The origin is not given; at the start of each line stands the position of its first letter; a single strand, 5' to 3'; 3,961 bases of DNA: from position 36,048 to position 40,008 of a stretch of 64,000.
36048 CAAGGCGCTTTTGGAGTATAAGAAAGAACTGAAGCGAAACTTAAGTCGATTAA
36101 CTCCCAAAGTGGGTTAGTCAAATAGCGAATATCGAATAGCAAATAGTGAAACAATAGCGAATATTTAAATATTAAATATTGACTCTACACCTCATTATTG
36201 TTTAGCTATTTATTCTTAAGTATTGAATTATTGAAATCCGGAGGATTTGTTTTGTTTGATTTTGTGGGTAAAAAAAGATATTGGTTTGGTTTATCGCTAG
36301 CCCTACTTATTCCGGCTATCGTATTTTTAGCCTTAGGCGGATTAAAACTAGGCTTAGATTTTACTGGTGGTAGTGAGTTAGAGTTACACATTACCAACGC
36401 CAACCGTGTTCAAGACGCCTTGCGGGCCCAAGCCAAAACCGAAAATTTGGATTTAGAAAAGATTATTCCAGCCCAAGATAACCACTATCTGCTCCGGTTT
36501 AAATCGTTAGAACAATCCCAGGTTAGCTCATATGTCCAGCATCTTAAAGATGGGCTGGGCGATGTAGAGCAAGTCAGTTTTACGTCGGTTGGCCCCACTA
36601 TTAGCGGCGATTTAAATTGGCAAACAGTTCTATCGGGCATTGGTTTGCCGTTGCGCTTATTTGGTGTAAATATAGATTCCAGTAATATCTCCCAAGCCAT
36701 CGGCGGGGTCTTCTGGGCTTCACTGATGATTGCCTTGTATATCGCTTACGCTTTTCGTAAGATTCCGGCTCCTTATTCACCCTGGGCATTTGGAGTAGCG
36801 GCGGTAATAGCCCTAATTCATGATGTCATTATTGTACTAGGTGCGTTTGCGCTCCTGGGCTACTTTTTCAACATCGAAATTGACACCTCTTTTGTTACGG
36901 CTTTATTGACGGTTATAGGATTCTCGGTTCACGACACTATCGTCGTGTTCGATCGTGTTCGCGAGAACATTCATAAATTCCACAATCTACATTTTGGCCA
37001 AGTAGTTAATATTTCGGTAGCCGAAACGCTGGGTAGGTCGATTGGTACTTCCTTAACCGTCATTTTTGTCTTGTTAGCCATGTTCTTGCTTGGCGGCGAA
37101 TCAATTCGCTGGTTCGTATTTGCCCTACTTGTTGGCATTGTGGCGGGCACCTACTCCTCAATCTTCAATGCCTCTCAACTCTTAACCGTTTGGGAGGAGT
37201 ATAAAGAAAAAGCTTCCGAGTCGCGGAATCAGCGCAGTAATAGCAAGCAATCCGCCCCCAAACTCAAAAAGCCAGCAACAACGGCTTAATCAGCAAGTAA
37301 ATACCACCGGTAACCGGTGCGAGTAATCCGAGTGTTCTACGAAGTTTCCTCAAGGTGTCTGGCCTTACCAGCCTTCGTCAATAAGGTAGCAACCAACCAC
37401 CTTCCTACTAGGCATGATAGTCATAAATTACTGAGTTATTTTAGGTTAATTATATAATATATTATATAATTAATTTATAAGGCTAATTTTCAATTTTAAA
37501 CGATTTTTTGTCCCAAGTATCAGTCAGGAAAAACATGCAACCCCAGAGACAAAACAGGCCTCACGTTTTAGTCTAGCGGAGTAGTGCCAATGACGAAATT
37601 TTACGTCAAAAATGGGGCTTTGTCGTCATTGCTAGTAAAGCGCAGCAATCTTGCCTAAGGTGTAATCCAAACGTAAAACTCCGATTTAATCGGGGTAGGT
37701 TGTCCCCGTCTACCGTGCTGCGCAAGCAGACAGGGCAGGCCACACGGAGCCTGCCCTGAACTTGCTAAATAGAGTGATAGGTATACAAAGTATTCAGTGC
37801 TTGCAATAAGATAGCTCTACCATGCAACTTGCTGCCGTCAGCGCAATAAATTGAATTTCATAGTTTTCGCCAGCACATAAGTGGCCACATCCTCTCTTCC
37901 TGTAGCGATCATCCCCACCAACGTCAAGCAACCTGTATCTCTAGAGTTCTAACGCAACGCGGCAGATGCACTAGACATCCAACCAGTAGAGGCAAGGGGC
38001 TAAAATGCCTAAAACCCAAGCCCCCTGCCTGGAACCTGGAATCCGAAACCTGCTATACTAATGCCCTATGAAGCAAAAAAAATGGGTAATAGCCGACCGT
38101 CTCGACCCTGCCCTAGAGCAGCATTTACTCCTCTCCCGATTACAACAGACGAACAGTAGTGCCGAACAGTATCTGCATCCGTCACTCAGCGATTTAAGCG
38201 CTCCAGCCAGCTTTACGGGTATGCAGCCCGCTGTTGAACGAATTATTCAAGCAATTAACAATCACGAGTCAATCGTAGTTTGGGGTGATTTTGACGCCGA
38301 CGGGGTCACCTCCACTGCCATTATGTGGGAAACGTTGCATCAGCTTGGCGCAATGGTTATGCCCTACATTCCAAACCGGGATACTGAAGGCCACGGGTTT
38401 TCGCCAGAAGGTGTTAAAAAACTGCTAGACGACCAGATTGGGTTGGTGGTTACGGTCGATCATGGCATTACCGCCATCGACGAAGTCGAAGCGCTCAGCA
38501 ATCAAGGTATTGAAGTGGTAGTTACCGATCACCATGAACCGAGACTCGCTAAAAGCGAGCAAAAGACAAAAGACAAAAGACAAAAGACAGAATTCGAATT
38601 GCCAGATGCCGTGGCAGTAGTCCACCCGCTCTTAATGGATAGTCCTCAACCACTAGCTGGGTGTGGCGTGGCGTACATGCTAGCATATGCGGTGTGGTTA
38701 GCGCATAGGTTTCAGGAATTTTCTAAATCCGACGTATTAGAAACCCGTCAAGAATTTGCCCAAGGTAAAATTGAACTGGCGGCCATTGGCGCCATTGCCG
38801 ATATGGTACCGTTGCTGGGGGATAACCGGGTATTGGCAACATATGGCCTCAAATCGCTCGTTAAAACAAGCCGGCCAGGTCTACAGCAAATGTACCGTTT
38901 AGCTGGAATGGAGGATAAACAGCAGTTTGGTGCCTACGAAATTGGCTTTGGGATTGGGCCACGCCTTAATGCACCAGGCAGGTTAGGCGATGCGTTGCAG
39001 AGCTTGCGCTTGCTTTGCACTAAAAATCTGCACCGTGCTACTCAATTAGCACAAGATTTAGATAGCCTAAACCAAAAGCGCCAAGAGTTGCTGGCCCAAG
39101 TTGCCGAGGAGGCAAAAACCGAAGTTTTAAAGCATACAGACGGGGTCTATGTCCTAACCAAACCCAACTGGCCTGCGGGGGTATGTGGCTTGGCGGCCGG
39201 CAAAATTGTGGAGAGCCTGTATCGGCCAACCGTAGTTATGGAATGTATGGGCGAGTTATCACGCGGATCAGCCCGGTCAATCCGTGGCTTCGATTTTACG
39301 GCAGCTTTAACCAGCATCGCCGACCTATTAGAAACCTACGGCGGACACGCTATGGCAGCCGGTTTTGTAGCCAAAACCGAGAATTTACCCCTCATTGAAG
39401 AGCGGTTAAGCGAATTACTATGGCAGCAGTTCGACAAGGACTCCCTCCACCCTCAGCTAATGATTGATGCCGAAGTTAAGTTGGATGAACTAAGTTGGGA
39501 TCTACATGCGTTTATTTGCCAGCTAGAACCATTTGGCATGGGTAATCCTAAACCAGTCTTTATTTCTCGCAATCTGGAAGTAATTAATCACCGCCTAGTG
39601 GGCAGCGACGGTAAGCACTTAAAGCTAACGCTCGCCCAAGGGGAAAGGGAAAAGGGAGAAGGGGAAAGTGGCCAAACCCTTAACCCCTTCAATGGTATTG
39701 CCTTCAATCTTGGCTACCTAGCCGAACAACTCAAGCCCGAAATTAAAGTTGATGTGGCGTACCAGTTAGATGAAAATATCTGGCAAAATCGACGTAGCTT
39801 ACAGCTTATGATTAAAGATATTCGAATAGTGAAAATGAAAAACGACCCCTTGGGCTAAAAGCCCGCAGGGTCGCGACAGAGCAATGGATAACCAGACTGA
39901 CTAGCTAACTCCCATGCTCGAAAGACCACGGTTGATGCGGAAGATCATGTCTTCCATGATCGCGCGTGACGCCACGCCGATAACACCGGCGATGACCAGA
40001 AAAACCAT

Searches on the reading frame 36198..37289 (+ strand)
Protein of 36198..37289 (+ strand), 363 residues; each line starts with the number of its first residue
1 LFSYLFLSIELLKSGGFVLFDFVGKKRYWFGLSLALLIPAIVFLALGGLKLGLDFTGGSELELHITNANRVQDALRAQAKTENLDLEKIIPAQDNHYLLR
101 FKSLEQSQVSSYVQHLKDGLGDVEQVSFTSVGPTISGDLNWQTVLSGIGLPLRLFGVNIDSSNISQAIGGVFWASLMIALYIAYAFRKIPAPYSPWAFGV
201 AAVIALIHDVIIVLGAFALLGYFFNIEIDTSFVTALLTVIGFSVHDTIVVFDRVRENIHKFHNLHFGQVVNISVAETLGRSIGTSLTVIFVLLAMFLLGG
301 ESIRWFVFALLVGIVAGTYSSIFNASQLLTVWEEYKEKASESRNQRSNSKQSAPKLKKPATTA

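Call 11: search_protein_families(library=pfam, proteins=[window:36198-37289:+])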
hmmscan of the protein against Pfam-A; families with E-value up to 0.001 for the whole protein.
window:36198-37289:+ (363 aa): 2 families
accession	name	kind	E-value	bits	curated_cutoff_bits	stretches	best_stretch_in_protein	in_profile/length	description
PF02355.23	SecD_SecF_C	-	7.7e-51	172.6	20.5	1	164-333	30-187/189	Protein export membrane protein SecD/SecF, C-terminal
PF07549.19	Sec_GG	-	9.6e-06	25.4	20.3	1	44-64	3-23/28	SecD/SecF GG Motif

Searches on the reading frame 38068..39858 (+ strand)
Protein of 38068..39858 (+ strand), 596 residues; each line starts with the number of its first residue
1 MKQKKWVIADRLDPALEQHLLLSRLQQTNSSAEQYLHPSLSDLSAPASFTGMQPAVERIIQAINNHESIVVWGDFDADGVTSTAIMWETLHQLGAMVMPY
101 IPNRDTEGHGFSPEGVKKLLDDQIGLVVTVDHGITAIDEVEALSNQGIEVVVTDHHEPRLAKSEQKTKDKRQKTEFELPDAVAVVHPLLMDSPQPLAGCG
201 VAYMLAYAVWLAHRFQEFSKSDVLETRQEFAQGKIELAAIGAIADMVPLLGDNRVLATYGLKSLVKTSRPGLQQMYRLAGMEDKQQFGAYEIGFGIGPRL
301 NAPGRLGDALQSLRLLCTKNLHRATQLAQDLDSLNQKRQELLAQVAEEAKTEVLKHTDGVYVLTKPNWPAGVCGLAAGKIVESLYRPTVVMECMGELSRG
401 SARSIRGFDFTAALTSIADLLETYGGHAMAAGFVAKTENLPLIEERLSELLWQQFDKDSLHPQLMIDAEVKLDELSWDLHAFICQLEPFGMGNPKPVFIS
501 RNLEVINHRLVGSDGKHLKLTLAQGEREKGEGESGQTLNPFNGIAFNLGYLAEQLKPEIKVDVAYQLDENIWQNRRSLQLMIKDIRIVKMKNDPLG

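Call 10: find_encoding_contigs(protein=window:38068-39858:+, flank=2000, max_places=4)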
Protein window:38068-39858:+ (596 aa): 4 contigs read that carry it; 1 place shown.
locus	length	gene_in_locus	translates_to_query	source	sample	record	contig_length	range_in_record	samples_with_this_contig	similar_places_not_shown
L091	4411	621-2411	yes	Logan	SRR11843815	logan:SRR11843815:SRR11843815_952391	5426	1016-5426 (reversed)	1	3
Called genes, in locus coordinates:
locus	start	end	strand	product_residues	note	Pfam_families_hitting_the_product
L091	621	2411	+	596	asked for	PF01368:DHH, PF02272:DHHA1, PF17768:RecJ_OB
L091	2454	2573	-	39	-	-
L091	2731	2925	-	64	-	-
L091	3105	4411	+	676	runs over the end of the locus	PF13328:HD_4, PF01966:HD, PF04607:RelA_SpoT, PF02824:TGS, PF28438:RelA_RIS, PF01842:ACT (weak), PF13291:ACT_4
